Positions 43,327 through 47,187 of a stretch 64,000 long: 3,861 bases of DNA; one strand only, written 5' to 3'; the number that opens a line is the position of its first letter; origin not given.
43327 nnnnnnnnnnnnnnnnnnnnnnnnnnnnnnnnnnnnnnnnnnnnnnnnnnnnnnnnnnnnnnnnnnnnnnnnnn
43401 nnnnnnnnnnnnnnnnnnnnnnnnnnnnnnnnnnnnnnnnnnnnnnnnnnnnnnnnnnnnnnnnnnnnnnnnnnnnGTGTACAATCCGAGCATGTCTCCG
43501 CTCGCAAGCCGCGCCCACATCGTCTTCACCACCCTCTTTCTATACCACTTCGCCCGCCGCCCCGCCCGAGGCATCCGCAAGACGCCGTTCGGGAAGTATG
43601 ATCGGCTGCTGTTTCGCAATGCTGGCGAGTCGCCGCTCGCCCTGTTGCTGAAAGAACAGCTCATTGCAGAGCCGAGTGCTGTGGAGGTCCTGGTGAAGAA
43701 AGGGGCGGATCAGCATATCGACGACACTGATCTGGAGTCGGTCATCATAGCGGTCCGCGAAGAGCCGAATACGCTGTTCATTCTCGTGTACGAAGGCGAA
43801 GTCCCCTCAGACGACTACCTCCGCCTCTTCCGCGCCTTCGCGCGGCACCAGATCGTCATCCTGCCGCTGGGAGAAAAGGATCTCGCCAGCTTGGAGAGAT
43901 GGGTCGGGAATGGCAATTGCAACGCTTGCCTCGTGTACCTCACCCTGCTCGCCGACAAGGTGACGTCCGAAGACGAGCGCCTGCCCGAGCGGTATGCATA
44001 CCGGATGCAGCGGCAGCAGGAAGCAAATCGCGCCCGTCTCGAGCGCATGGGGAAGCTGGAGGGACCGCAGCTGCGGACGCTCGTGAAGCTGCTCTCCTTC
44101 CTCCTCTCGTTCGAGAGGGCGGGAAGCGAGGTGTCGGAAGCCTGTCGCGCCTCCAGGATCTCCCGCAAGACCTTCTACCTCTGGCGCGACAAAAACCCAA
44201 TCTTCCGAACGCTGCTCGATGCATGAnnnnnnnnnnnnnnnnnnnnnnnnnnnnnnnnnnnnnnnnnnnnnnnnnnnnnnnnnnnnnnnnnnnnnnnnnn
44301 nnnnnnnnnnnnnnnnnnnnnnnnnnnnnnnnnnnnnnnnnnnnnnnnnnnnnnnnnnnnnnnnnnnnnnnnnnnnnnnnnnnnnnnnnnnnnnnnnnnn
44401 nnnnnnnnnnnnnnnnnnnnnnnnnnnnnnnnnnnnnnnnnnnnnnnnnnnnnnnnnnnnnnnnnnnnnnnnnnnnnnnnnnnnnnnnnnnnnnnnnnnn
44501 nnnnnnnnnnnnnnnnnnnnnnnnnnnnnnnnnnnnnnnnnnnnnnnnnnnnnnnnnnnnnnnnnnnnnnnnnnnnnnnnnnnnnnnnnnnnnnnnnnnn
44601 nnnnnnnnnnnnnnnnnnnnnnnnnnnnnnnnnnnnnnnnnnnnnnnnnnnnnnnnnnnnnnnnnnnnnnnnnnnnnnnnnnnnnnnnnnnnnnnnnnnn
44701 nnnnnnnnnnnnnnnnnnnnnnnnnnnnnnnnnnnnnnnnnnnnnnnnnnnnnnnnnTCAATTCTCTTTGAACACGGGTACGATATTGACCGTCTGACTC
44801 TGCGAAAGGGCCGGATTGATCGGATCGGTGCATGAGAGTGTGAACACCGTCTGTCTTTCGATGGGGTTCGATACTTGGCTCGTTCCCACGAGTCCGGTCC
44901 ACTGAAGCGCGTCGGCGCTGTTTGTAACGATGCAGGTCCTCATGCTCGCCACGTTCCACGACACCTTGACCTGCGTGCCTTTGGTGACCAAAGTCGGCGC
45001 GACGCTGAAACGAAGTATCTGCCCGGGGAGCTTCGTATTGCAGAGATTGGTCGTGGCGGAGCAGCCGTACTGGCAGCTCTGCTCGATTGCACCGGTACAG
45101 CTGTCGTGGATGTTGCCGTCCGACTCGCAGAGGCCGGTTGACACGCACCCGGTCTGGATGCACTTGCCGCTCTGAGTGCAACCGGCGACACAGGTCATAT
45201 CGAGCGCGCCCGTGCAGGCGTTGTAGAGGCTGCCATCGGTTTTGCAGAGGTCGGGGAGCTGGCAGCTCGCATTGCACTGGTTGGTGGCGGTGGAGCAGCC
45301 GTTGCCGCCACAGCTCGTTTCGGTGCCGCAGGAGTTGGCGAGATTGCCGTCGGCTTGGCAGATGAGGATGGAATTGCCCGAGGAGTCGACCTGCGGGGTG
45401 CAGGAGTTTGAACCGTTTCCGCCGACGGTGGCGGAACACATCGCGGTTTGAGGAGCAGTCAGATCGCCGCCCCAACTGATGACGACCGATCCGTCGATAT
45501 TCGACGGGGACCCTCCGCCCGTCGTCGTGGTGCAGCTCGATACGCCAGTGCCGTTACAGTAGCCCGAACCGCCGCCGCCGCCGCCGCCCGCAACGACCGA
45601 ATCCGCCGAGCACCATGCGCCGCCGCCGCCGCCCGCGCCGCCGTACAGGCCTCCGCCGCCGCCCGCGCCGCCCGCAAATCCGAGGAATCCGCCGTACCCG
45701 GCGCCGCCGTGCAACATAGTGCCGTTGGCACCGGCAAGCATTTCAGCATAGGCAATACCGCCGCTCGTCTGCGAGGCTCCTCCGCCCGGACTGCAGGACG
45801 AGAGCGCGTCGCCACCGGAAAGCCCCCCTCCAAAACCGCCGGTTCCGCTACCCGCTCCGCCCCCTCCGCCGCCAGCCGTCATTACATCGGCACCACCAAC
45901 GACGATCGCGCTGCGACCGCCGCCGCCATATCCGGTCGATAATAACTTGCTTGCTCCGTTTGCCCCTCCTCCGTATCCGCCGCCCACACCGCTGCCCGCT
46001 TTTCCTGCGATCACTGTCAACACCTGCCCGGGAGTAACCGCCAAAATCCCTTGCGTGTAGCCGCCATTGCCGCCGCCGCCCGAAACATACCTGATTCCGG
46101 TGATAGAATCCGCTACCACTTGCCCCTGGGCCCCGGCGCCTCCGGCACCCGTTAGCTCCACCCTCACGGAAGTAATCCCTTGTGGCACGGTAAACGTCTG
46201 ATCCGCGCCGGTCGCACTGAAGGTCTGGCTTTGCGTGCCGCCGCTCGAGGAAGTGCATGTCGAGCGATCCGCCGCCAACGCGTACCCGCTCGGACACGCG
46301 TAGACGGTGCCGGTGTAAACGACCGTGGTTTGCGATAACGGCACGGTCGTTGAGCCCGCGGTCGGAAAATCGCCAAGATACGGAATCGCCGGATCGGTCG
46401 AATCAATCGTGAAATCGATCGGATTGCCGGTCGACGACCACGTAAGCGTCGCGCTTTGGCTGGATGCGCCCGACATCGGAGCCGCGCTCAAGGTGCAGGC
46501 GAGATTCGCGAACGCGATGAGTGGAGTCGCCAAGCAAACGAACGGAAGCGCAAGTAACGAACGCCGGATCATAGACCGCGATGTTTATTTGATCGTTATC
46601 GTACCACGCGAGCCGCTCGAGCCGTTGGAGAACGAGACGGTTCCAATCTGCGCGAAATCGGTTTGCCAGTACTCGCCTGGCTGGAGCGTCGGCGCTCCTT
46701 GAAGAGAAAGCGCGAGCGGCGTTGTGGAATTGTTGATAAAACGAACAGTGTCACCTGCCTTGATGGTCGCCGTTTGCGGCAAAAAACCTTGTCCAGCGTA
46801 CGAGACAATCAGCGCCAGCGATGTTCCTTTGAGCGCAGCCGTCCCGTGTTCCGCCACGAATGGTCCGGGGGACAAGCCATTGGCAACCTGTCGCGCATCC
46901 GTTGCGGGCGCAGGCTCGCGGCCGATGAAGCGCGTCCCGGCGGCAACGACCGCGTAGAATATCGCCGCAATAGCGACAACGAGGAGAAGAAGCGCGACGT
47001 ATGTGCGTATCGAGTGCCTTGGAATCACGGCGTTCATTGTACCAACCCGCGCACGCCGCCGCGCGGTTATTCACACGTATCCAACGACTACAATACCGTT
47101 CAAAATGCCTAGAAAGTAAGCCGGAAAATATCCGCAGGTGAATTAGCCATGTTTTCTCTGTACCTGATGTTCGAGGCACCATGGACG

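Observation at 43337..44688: About 131-bp imperfect direct repeats flank an HTH-containing ORF immediately downstream of tRNA-Gly(GCC)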

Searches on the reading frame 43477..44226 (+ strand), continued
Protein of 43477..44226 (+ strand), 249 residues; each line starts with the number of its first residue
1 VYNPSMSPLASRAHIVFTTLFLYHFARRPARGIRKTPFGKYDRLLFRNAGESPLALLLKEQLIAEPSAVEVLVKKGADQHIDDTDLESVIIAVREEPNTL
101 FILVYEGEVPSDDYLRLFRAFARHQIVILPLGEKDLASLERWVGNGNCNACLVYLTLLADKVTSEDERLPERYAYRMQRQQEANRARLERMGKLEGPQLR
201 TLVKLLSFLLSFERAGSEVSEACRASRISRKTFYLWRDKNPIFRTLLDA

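Call 84: search_protein_families(library=ncbifam, proteins=[window:43492-44226:+, L004:2121-2720:-], max_evalue=1)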
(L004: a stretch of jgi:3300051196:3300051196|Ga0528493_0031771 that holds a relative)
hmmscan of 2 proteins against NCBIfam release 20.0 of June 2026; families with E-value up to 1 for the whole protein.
window:43492-44226:+ (244 aa): 2 families
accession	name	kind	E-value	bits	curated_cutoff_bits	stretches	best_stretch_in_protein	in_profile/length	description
NF033577.2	transpos_IS481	equivalog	0.014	14.9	224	1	203-233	5-35/284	IS481 family transposase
NF033516.0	transpos_IS3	equivalog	0.11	11.6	160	1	172-235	64-124/369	IS3 family transposase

L004:2121-2720:- (199 aa): 3 families
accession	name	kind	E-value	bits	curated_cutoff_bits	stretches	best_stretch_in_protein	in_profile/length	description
NF041201.1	recomb_XisF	equivalog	1.7e-12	47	375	1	1-118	228-353/465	fdxN element excision recombinase XisF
NF047343.1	SCCmet_CcrB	equivalog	2.7e-09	36.2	900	1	22-142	260-380/542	cassette chromosome recombinase CcrB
NF047347.1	SCCmet_CcrC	equivalog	0.0014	17.2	900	1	22-108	264-355/558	cassette chromosome recombinase CcrC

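Call 89: find_encoding_contigs(protein=P0007, flank=3000, max_places=3)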
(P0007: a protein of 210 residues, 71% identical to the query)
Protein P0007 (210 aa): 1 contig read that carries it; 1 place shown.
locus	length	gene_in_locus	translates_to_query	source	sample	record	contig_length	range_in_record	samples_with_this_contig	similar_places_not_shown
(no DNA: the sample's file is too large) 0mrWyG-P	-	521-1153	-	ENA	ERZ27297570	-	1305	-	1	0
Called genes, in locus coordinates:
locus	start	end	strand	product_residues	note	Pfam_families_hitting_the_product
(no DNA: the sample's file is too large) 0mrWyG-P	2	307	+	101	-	?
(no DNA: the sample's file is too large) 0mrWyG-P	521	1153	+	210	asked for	-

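Call 103: fold_search(model_id=the predicted structure, library=pdb)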
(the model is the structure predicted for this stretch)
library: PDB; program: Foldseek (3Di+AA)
matches with E <= 10: 636; with E <= 0.001: 0
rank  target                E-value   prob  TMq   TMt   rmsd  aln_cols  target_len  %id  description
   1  8vud_A                7.6e-02  0.30  0.21  0.26  14.6       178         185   10  Crystal structure of APOBEC3F-CD1 (released 2025-07-30)
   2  4iou_A                8.1e-02  0.33  0.23  0.29  14.9       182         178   10  Crystal structure of the HIV-1 Vif binding, catalytically active domain of APOBEC3F (released 2013-05-29)
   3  4m6w_A                9.6e-02  0.18  0.20  0.23  12.2       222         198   13  Crystal structure of the C-terminal segment of FANCM in complex with FAAP24 (released 2013-10-02)
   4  9e9v_E                1.2e-01  0.25  0.23  0.28  13.2       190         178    9  Structural Insights into HIV-1 Vif-Mediated Ubiquitination and Degradation of APOBEC3H (released 2026-03-11)
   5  2jg5_A                1.4e-01  0.21  0.18  0.15   8.3       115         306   23  CRYSTAL STRUCTURE OF A PUTATIVE PHOSPHOFRUCTOKINASE FROM STAPHYLOCOCCUS AUREUS (released 2007-02-27)
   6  2nyt_C                1.4e-01  0.16  0.20  0.23  12.2       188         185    8  The APOBEC2 Crystal Structure and Functional Implications for AID (released 2007-01-09)
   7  8yfq_E                1.6e-01  0.94  0.28  0.31   3.8        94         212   14  Cryo EM structure of Komagataella phaffii RNAPII-Rat1-Rai1 pre-termination complex (released 2024-09-25)
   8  5bv8                  1.6e-01  0.28  0.27  0.30  12.0       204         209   10  G1324S mutation in von Willebrand Factor A1 domain (released 2015-12-23)
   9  2nyt_A                1.8e-01  0.21  0.22  0.27  11.9       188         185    7  The APOBEC2 Crystal Structure and Functional Implications for AID (released 2007-01-09)
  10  9hjo_D                1.8e-01  0.13  0.19  0.22  19.0       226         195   13  FANCM-FAAP24-dsDNA complex (released 2025-06-11)
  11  1ijb                  1.9e-01  0.35  0.29  0.33   9.7       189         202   10  The von Willebrand Factor mutant (I546V) A1 domain (released 2002-07-10)
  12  5w0r_A                2.0e-01  0.21  0.22  0.12  15.1       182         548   14  Crystal structure of MBP fused activation-induced cytidine deaminase (AID) in complex with cacodylic acid (released 2017-08-16)
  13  4bxo_B                2.0e-01  0.12  0.18  0.21  17.4       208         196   17  Architecture and DNA recognition elements of the Fanconi anemia FANCM- FAAP24 complex (released 2013-08-28)
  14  5tb5_C                2.1e-01  0.15  0.21  0.27  15.3       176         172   14  Crystal structure of full-length farnesylated and methylated KRAS4b in complex with PDE-delta (crystal form I - with p (released 2016-11-02)
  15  1fns_A                2.4e-01  0.51  0.33  0.39   8.3       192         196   11  CRYSTAL STRUCTURE OF THE VON WILLEBRAND FACTOR (VWF) A1 DOMAIN I546V MUTANT IN COMPLEX WITH THE FUNCTION BLOCKING FAB  (released 2000-10-18)
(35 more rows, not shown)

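Call 106: search_protein_representatives(alignment_id=A2)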
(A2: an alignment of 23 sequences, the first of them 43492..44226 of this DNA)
Query: 23 sequences, 250 profile positions. Proteins with E-value up to 0.001 (for the whole library): 280; up to 1e-10: 23; up to 1e-30: 15. The best 150 are listed.
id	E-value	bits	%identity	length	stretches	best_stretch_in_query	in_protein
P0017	4.2e-122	422.8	-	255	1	6-249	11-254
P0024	1.2e-75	270.6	-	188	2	157-249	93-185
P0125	5.0e-72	258.8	-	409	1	8-249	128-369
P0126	2.3e-71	256.6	-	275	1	8-248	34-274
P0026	8.3e-63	228.6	-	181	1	6-150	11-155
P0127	8.8e-57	208.9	-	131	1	120-249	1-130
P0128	2.4e-54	200.9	-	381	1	7-249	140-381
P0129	2.5e-52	194.3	-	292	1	7-249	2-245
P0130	6.2e-50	186.4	-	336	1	5-249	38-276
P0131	9.6e-50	185.8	-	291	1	6-248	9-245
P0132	1.6e-42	162.1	-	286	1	19-247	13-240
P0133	8.5e-36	140.1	-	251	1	5-248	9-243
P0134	1.4e-33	132.9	-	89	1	170-249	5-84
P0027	6.6e-32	127.4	-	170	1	168-249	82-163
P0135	6.5e-31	124.1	-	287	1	8-247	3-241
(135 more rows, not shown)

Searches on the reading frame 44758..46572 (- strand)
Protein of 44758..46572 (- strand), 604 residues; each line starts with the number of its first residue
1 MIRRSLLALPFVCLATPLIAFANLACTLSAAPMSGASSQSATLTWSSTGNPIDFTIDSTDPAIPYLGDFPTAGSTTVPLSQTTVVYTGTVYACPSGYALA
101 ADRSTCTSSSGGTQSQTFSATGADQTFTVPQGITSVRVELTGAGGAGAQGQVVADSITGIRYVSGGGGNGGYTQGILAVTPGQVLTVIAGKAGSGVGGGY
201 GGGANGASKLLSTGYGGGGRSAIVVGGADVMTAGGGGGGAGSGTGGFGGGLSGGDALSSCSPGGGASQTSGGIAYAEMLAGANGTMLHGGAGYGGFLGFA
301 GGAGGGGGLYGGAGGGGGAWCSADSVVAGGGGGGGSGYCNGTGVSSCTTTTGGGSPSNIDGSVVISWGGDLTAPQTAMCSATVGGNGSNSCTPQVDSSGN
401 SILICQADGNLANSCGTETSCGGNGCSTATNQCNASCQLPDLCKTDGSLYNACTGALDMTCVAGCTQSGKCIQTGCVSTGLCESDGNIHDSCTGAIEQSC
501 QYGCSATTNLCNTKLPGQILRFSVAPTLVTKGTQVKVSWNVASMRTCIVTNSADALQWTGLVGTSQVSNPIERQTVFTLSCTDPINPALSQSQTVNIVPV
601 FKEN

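Call 10: search_protein_families(library=pfam, proteins=[window:44758-46572:-], max_evalue=1)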
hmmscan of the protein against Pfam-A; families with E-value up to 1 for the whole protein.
window:44758-46572:- (604 aa): 1 family
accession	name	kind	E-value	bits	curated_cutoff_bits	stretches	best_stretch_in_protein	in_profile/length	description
PF12662.13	cEGF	-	0.0047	17.2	26.6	1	92-107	5-20/24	Complement Clr-like EGF-like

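Call 83: search_protein_families(library=padloc, proteins=[window:44758-46572:-], max_evalue=1)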
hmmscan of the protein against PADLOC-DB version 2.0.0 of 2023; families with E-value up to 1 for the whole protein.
window:44758-46572:- (604 aa): 0 families

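Call 84: search_protein_families(library=ncbifam, proteins=[window:44758-46572:-], max_evalue=1)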
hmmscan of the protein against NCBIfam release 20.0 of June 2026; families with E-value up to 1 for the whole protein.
window:44758-46572:- (604 aa): 1 family
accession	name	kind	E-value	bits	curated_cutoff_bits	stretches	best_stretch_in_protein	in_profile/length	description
TIGR03002.1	outer_YhbN_LptA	equivalog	0.22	11.4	71.7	1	72-128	14-69/142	lipopolysaccharide transport periplasmic protein LptA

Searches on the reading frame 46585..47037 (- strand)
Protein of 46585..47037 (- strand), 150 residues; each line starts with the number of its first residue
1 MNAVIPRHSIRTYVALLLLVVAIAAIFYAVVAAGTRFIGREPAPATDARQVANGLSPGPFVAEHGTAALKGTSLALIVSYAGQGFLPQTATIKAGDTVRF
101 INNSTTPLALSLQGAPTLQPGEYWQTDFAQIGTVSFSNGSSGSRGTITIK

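Call 83: search_protein_families(library=padloc, proteins=[window:46585-47037:-], max_evalue=1)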
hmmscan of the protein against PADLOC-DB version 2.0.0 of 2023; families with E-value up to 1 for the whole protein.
window:46585-47037:- (150 aa): 0 families

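Call 84: search_protein_families(library=ncbifam, proteins=[window:46585-47037:-], max_evalue=1)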
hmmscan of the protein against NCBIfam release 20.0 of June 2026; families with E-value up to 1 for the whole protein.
window:46585-47037:- (150 aa): 5 families
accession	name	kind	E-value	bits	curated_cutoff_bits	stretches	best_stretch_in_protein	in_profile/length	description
TIGR02656.1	cyanin_plasto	equivalog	0.00037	20.8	87.85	1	84-108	13-37/99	plastocyanin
TIGR01086.1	fucA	equivalog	0.046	13.5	400.25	1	1-52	86-136/214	L-fuculose-phosphate aldolase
NF051440.1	CuResCopIPSEAE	equivalog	0.05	13.4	280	1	78-102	45-69/180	copper-resistant cuproprotein CopI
NF041642.1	RAxF_45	subfamily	0.051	13.3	27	1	20-36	13-29/39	RAxF-45 family protein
NF005984.0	PRK08087.1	subfamily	0.13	12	264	1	1-53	87-138/215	L-fuculose-phosphate aldolase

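Call 111: search_protein_families(library=pfam, proteins=[window:46585-47037:-], max_evalue=0.01)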
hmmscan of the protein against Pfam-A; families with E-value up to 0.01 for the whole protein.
window:46585-47037:- (150 aa): 0 families
